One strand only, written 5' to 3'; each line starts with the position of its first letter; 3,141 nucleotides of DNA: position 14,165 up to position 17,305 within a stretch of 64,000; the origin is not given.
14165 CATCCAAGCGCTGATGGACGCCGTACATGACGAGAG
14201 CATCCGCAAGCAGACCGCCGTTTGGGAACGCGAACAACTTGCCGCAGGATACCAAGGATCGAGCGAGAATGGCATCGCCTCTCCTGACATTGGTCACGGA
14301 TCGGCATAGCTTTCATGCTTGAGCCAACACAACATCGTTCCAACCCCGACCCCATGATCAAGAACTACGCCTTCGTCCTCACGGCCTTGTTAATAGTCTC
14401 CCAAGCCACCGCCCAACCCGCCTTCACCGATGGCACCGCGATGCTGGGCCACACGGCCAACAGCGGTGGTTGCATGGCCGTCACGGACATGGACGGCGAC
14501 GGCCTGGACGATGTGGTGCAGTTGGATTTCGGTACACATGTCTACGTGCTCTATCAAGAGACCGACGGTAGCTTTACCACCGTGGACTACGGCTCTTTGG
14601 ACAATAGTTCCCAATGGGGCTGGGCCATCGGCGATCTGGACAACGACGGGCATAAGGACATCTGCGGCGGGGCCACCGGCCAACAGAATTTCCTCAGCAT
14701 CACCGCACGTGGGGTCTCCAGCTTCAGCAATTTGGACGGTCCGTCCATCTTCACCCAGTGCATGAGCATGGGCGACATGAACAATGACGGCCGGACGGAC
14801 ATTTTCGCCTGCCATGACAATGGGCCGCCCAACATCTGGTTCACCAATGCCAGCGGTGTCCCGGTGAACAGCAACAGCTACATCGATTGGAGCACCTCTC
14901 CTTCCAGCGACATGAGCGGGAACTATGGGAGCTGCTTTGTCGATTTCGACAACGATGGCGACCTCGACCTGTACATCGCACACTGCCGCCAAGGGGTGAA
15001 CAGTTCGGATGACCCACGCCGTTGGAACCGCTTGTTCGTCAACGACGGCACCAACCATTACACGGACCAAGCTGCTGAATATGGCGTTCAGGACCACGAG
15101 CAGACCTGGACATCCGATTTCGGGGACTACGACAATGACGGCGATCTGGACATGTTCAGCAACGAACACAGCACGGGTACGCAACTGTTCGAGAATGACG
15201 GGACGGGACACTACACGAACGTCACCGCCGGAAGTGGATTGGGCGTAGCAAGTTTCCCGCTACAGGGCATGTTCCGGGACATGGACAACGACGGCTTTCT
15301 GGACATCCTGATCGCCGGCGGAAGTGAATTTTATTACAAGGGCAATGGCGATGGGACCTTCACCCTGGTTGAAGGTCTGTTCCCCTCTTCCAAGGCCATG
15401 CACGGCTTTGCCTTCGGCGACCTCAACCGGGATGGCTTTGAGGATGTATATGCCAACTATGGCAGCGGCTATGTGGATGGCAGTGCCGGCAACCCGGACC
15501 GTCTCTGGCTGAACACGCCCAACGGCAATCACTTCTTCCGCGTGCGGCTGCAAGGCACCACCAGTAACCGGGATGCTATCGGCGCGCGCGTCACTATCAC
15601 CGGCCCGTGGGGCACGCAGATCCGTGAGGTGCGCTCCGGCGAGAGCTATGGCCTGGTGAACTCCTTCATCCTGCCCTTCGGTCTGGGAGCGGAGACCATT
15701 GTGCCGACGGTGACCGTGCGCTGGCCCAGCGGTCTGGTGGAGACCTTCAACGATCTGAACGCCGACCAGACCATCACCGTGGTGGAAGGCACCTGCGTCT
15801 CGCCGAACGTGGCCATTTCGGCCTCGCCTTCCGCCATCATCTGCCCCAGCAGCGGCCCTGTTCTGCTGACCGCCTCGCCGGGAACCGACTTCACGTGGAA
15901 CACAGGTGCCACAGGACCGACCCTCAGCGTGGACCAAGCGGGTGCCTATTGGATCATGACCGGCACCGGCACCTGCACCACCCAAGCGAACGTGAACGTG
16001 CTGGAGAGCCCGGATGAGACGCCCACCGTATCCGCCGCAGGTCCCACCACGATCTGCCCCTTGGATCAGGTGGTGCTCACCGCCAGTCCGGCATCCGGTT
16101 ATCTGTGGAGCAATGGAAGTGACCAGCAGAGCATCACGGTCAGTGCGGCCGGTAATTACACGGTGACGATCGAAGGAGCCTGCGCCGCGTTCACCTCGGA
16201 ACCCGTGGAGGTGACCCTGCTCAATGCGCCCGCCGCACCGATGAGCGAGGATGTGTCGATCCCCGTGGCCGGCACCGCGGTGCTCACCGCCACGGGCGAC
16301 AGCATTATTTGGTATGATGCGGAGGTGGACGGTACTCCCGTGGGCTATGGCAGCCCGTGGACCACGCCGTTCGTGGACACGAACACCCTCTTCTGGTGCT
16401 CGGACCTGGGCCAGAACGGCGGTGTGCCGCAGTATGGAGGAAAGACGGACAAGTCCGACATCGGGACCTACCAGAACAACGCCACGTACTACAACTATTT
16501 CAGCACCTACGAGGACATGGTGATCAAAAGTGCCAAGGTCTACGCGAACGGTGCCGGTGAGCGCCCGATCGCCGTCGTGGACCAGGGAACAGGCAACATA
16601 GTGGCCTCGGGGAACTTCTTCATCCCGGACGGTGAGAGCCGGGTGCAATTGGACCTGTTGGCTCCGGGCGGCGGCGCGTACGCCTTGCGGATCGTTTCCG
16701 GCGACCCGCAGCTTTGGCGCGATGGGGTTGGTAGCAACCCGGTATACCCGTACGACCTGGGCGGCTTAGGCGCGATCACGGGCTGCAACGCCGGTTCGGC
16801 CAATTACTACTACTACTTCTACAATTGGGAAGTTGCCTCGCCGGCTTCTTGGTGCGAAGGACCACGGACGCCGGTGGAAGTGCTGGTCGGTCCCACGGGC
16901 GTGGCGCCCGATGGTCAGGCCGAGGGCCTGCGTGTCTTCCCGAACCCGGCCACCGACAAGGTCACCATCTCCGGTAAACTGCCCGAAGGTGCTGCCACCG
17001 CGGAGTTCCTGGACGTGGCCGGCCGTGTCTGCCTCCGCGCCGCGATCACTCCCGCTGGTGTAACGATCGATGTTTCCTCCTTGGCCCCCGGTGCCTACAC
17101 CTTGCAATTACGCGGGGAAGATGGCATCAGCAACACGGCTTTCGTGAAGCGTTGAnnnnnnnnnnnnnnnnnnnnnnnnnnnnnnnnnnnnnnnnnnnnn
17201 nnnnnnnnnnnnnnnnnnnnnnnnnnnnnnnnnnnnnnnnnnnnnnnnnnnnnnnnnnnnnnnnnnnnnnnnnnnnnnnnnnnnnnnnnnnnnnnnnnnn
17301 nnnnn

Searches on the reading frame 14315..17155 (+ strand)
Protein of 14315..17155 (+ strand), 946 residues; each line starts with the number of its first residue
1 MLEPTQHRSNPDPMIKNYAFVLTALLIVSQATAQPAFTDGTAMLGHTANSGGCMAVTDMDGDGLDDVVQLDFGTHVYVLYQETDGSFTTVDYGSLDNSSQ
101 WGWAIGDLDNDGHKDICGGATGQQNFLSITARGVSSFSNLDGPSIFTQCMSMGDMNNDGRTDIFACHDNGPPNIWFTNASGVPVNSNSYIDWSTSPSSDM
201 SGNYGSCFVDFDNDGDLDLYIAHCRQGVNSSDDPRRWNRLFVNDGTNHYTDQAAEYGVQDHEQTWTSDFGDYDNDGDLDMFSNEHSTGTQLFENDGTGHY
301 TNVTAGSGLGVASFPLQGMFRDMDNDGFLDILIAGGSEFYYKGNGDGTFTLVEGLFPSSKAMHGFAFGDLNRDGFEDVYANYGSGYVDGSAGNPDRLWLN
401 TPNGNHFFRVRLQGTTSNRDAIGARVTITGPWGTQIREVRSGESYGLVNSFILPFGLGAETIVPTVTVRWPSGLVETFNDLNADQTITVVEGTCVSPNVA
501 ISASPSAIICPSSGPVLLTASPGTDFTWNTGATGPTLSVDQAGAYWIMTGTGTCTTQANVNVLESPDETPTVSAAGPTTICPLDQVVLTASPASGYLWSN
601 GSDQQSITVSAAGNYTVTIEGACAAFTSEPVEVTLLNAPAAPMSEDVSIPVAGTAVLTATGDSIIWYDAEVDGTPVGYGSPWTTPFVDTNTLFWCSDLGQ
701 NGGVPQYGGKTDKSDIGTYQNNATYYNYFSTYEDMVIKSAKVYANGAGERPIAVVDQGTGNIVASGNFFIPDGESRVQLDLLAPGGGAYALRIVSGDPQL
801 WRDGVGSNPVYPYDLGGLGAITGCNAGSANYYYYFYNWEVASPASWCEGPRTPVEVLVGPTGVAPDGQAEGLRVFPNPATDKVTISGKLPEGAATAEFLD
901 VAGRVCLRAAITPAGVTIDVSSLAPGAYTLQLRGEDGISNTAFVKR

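Call 28: search_protein_families(library=ncbifam, proteins=[window:14315-17155:+], max_evalue=0.001)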
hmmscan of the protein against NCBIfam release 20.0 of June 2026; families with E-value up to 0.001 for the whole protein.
window:14315-17155:+ (946 aa): 1 family
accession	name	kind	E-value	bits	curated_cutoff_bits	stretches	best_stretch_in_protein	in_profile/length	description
TIGR04183.1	Por_Secre_tail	domain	1.1e-09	38.2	23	1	874-945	1-71/72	T9SS type A sorting domain-containing protein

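Call 37: search_protein_families(library=pfam, proteins=[window:14315-17155:+], max_evalue=0.01)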
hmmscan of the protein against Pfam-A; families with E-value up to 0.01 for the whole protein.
window:14315-17155:+ (946 aa): 5 families
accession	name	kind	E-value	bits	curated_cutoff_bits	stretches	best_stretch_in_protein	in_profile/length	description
PF13517.12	FG-GAP_3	-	4.8e-34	117.2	26.9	5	322-379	1-60/61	FG-GAP-like repeat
PF07593.17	UnbV_ASPIC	-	3.7e-18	65.6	23.4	1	421-488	1-68/68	ASPIC and UnbV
PF01839.29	FG-GAP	-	1.7e-08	34.6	22.1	0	365-391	5-31/37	FG-GAP repeat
PF18962.6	Por_Secre_tail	-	4.2e-08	33.8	27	1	874-936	1-66/75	Secretion system C-terminal sorting domain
PF19081.6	Ig_7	-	3e-05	24.7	27.3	1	639-700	1-67/84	Ig-like domain CHU_C associated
